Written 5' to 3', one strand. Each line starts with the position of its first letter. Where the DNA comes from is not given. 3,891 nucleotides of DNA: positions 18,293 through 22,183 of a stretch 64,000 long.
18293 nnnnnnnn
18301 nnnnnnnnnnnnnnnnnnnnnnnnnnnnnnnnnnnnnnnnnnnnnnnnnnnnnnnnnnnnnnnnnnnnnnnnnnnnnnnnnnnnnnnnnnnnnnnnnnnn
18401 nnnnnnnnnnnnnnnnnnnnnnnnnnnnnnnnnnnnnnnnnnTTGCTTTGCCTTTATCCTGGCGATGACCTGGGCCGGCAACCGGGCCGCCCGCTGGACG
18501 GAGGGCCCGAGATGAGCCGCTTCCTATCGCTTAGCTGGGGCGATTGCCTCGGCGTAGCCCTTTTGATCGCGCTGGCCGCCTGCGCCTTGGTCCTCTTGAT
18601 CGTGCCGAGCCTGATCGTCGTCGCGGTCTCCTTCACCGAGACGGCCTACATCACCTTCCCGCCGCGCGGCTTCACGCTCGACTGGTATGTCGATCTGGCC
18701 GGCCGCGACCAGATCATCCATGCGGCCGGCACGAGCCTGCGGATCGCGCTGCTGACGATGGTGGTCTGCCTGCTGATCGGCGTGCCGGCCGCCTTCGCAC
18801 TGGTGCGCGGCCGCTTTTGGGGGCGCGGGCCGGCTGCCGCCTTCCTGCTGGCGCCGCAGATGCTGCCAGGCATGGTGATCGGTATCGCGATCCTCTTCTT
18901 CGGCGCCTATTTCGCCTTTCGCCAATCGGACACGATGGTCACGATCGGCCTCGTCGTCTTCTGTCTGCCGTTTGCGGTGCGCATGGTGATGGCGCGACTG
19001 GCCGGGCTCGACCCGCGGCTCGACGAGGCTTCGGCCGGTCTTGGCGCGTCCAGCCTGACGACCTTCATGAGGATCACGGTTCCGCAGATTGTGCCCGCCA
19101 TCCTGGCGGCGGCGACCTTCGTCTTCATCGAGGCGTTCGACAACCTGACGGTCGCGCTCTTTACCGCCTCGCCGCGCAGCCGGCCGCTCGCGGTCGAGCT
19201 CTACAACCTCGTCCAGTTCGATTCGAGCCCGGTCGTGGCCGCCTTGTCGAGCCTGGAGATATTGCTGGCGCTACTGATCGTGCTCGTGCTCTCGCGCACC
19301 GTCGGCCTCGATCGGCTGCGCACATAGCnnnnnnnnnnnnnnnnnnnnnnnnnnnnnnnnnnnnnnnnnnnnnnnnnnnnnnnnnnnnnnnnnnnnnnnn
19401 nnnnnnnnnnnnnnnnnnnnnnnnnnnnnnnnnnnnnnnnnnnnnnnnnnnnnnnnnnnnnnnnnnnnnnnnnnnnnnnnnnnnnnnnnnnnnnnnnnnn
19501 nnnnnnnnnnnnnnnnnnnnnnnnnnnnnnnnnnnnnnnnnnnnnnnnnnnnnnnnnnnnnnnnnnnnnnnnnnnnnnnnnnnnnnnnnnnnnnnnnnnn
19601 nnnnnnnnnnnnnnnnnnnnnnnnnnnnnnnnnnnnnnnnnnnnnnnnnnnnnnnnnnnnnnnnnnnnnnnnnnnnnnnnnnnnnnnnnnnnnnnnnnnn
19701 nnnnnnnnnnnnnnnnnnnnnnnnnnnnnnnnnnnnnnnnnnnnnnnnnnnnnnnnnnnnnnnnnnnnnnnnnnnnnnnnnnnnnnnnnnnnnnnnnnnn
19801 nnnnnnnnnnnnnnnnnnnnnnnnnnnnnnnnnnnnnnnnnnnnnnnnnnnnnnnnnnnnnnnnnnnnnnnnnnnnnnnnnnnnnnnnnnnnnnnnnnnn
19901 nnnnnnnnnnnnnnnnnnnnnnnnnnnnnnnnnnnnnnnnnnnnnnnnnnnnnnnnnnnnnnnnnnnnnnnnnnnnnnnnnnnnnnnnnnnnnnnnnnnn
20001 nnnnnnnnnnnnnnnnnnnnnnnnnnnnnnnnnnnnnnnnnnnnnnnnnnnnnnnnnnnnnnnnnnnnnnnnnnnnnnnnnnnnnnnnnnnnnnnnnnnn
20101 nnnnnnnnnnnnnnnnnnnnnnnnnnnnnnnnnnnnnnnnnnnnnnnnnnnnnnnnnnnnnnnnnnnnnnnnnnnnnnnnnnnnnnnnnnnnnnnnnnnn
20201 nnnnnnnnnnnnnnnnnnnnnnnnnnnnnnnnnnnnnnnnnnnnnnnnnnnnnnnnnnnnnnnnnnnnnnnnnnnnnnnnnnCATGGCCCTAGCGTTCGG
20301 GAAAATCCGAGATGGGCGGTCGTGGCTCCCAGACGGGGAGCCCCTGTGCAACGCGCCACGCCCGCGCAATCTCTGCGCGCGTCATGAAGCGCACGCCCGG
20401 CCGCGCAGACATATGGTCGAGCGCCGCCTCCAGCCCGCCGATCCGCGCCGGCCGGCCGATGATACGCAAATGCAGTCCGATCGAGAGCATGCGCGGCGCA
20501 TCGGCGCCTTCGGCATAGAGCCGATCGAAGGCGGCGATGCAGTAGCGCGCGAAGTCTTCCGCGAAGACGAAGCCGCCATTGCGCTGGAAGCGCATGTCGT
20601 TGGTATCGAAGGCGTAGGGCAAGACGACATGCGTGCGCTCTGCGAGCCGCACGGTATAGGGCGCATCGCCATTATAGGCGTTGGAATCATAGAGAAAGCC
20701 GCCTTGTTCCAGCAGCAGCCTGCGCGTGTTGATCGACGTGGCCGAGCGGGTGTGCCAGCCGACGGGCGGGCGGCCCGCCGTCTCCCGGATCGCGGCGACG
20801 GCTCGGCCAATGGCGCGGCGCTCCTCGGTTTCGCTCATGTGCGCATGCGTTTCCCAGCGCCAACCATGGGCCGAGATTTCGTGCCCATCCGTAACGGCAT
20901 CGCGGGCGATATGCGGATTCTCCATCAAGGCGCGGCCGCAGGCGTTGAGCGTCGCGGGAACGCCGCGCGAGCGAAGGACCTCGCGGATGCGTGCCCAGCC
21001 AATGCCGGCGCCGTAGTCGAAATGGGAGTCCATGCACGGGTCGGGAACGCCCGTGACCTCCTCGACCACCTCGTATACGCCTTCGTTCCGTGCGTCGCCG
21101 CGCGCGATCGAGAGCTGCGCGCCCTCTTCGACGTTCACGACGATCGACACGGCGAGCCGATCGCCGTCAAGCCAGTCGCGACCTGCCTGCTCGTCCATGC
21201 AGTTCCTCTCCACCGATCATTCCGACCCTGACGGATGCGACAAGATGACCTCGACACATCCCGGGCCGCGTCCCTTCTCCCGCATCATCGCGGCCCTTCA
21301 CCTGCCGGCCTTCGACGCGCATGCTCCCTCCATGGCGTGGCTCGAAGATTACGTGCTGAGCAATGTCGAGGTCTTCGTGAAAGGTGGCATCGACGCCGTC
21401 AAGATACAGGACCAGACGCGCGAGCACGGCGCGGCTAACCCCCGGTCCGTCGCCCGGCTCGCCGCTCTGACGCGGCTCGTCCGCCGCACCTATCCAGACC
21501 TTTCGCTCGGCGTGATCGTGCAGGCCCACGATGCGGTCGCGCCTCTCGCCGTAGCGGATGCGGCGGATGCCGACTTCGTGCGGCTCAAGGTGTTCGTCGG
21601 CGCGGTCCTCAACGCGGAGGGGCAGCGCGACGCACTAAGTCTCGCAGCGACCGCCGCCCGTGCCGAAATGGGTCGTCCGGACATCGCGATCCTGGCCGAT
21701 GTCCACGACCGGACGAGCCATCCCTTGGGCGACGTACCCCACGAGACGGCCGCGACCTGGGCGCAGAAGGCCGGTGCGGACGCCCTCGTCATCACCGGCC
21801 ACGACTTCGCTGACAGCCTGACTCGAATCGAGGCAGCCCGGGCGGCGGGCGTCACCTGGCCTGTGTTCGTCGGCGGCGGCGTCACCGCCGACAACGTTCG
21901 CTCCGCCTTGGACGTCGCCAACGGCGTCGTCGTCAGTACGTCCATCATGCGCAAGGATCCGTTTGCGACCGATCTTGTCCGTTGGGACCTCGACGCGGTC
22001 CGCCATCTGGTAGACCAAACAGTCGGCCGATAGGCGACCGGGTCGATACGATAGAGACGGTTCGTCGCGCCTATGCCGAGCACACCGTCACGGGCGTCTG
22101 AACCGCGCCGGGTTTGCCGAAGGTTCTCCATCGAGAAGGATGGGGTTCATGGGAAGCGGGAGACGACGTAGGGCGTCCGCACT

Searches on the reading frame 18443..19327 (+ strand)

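Call 8: search_protein_families(library=pfam, proteins=[window:18443-19327:+], max_evalue=0.0001)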
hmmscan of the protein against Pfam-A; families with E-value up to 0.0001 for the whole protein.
window:18443-19327:+ (294 aa): 1 family
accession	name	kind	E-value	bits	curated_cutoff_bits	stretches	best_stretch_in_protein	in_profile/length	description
PF00528.27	BPD_transp_1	-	1.2e-12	48.3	26.4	1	111-281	3-169/184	Binding-protein-dependent transport system inner membrane component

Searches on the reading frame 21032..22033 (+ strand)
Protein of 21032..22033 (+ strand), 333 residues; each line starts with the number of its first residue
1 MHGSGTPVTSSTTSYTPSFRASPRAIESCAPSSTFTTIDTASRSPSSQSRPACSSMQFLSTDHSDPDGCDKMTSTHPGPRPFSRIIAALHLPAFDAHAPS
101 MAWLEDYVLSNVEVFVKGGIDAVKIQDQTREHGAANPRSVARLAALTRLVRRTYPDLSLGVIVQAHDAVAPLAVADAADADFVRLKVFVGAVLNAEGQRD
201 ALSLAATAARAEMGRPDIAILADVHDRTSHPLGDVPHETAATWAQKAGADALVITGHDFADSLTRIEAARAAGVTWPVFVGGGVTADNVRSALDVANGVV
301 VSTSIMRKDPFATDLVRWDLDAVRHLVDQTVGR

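Call 8: search_protein_families(library=pfam, proteins=[window:21032-22033:+], max_evalue=0.0001)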
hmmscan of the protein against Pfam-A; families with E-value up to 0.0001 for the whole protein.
window:21032-22033:+ (333 aa): 1 family
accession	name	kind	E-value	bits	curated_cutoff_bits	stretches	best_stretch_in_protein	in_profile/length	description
PF03437.21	BtpA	-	5.6e-28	98.5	30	1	87-312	7-237/254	BtpA family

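Call 64: search_protein_families(library=ncbifam, proteins=[window:21032-22033:+], max_evalue=0.00001)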
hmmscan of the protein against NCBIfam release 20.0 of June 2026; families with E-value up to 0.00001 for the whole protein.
window:21032-22033:+ (333 aa): 2 families
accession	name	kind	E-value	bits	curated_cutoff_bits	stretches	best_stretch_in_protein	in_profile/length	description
TIGR00259.1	thylakoid_BtpA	subfamily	3e-27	95.8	153.4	1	88-327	7-249/257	BtpA/SgcQ family protein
NF045918.1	PhsystIBiosynBtpA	equivalog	1.4e-21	77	400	1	85-309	14-242/261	photosystem I biogenesis protein BtpA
